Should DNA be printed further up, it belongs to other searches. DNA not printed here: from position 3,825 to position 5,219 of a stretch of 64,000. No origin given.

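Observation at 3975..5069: Cyc2-like fused monoheme cytochrome-porin: candidate Fe(II) oxidase or outer-membrane electron conduit in a T9SS-bearing FCB-group bacterium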

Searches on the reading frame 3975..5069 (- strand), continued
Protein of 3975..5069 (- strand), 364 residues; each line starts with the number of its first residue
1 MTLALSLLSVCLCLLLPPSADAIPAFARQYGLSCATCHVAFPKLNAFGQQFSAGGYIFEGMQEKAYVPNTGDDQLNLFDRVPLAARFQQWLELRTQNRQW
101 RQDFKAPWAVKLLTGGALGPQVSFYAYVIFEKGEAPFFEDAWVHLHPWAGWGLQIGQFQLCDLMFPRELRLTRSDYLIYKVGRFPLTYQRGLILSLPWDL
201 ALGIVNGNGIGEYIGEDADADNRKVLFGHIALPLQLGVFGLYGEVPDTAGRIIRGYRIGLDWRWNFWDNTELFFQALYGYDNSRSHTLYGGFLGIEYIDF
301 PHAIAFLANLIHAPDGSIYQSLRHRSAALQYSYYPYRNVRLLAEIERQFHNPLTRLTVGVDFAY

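Call 73: get_annotated_region(hit=H6, flank=3000)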
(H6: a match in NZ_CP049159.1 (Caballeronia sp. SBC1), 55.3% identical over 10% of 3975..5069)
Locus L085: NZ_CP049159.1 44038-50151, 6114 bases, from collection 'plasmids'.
description: Caballeronia sp. SBC1 plasmid pSBC1_3, complete sequence
organism: Caballeronia sp. SBC1 (NCBI taxid 2705548)
taxonomy: Bacteria; Pseudomonadota; Betaproteobacteria; Burkholderiales; Burkholderiaceae; Caballeronia; Caballeronia sp. SBC1
host: -; source: whole organism,soil; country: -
typing (MOB-suite, as given by PLSDB): non-mobilizable
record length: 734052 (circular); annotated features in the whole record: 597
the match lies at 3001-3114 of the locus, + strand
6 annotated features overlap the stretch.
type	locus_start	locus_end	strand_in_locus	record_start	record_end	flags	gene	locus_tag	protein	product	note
CDS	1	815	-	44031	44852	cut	-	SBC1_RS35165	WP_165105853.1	DNA-binding protein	-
CDS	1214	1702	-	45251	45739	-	-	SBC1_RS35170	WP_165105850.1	pyridoxamine 5'-phosphate oxidase family protein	-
CDS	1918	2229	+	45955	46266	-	-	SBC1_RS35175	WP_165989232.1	high-potential iron-sulfur protein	-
CDS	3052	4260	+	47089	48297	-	-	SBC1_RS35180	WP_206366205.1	cytochrome C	-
CDS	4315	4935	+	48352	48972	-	-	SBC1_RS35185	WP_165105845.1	c-type cytochrome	-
CDS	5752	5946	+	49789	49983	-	-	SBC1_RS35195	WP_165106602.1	hypothetical protein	-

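Call 74: get_annotated_region(hit=H1, flank=3000)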
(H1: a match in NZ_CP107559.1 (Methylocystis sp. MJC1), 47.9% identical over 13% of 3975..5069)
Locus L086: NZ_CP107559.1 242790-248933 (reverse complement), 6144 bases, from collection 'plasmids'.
description: Methylocystis sp. MJC1 plasmid unnamed1, complete sequence
organism: Methylocystis sp. MJC1 (NCBI taxid 2654282)
taxonomy: Bacteria; Pseudomonadota; Alphaproteobacteria; Hyphomicrobiales; Methylocystaceae; Methylocystis; Methylocystis sp. MJC1
host: -; source: whole organism,Alpine Peat Bogs; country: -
typing (MOB-suite, as given by PLSDB): non-mobilizable
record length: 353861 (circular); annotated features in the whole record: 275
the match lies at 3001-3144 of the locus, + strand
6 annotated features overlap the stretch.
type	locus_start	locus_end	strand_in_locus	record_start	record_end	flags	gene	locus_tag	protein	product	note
CDS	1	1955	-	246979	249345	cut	-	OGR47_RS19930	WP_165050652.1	autotransporter outer membrane beta-barrel domain-containing protein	-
CDS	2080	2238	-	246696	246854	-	-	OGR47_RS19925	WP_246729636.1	hypothetical protein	-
CDS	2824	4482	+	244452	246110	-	-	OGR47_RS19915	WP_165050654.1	hypothetical protein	-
CDS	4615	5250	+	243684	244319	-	-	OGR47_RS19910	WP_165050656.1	c-type cytochrome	-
CDS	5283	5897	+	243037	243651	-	-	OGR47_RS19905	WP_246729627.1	c-type cytochrome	-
CDS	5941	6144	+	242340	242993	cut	-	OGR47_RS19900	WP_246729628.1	c-type cytochrome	-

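Call 80: search_solved_structures(query=A1, max_evalue=1)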
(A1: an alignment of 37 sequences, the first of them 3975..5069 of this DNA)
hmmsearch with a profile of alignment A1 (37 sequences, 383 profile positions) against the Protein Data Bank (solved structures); distinct sequences matched with E-value up to 1: 1.
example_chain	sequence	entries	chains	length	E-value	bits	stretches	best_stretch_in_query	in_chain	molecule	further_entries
2b5x_A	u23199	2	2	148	0.94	11.9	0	32-57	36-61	YkuV protein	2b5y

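Call 82: search_protein_families(library=pfam, alignment_id=A1, max_evalue=0.1)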
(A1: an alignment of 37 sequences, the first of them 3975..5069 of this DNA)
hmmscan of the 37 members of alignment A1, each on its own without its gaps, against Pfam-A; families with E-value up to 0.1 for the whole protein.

A. member 1, window:3975-5069:- (364 aa): 0 families

B. families by the number of members that match (of 37 scanned): 8 families
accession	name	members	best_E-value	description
PF13505.12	OMP_b-brl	2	0.0011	Outer membrane protein beta-barrel domain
PF24071.1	Phage_zn_bind_3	2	0.057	Phage FDXHR zinc binding domain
PF07642.17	BBP2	1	2.6e-05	Putative beta-barrel porin-2, OmpL-like. bbp2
PF12625.12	Arabinose_bd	1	0.016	Arabinose-binding domain of AraC transcription regulator, N-term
PF12979.12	DUF3863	1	0.054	Domain of Unknown Function with PDB structure (DUF3863)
PF13609.12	Porin_4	1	0.075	Gram-negative porin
PF21257.3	PHD_ash2p_like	1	0.083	ASH2, PHD zinc finger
PF20441.4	TerL_nuclease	1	0.086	Terminase large subunit, endonuclease domain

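Call 83: search_protein_families(library=ncbifam, proteins=[P0081, L085:2917-4257:+, L017:6532-7890:+], max_evalue=0.1)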
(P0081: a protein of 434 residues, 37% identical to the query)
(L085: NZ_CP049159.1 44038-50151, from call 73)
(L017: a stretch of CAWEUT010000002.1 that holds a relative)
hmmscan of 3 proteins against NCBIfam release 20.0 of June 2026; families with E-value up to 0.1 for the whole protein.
P0081 (434 aa): 0 families

L085:2917-4257:+ (447 aa): 0 families

L017:6532-7890:+ (452 aa): 8 families
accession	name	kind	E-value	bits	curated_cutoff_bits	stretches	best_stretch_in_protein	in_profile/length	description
NF040886.1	cyt_C_like_Sec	equivalog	3e-12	45.8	250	1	126-309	155-334/423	multiheme c-type cytochrome (seleno)protein ExtKL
TIGR03153.1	cytochr_NrfH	equivalog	4.2e-05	23.6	134.2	1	172-242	22-81/138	cytochrome c nitrite reductase small subunit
TIGR03507.1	decahem_SO1788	subfamily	5.8e-05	21.7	209.3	0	66-139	462-524/672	OmcA/MtrC family decaheme c-type cytochrome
NF041198.1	UshA_like_PCGU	equivalog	0.0025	16.4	275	0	165-224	395-455/519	UshA-like (seleno)protein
TIGR03508.1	decahem_SO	subfamily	0.003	17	192.2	0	119-223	28-106/258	DmsE family decaheme c-type cytochrome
TIGR02162.1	torC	equivalog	0.013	14.8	478.2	1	175-246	41-110/387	pentaheme c-type cytochrome TorC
NF008339.0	PRK11125.1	equivalog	0.032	12.9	595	1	202-224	277-299/487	ammonia-forming cytochrome c nitrite reductase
TIGR03152.1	cyto_c552_HCOOH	exception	0.082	11.7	692.5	1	201-224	234-257/441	ammonia-forming nitrite reductase cytochrome c552 subunit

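Call 84: search_protein_families(library=pfam, proteins=[P0081, L085:2917-4257:+, L085:4315-4932:+], max_evalue=0.1)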
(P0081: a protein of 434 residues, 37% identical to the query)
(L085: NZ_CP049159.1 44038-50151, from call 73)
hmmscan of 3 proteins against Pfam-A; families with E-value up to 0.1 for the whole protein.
P0081 (434 aa): 0 families

L085:2917-4257:+ (447 aa): 0 families

L085:4315-4932:+ (206 aa): 8 families
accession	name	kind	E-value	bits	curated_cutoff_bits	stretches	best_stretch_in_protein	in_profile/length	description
PF00034.26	Cytochrom_C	-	2e-19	71.1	21.3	2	123-205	2-88/90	Cytochrome c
PF13442.11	Cytochrome_CBB3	-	7.3e-17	61.9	27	2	123-203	4-68/68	Cytochrome C oxidase, cbb3-type, subunit III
PF09086.16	DUF1924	-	0.00055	20.7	22.5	1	122-154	8-42/96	Domain of unknown function (DUF1924)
PF09699.15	Paired_CXXCH_1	-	0.0049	17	20.6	0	35-52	4-21/41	Doubled CXXCH motif (Paired_CXXCH_1)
PF04760.21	IF2_N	-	0.019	15.2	25.3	0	87-108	30-52/53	Translation initiation factor IF-2, N-terminal region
PF22113.1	Mtrc-MtrF_II-IV_dom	-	0.045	13.7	30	0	130-151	20-41/176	Outer membrane cytochrome MtrC/MtrF-like, domains II/IV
PF11845.13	Tll0287-like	-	0.056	14.3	24.1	0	110-150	86-113/144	Tll0287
PF03150.19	CCP_MauG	-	0.092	13.8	25.6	0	136-168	19-51/149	Di-haem cytochrome c peroxidase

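Call 87: find_homologous_proteins(query=P0081, max_evalue=1e-20)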
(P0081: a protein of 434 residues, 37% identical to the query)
Query P0081 (434 aa): 1170 proteins with E <= 1e-20 among 8000 candidates; the best 120 are listed.
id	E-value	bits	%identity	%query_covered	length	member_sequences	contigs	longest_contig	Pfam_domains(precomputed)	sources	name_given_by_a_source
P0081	9.3e-295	995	100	100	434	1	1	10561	-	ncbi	ncbi:MAG: hypothetical protein R8K46_02820 [Mariprofundaceae bacterium]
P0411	5.7e-235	798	83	94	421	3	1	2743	-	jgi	-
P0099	1.1e-234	797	81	99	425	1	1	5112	-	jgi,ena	-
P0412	2.6e-176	605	64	94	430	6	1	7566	-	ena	-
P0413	3.6e-175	601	62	98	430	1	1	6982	-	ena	-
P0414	4.2e-175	601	62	98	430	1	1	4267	-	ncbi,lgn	-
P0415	5.8e-175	601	64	98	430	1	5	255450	-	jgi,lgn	jgi:hypothetical protein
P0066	8.8e-174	597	64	94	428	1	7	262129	-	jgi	jgi:hypothetical protein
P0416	1.3e-173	596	64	93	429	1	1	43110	-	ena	-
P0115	5.4e-173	594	60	99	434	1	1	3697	-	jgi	jgi:hypothetical protein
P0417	8.8e-173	593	63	96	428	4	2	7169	-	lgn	-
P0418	2.8e-172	592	63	98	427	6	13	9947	-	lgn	-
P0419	8.6e-172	590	64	95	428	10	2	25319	-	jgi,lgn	jgi:hypothetical protein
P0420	2.7e-171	589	64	93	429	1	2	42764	-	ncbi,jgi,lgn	jgi:hypothetical protein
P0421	5.7e-171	587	61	99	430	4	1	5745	-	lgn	-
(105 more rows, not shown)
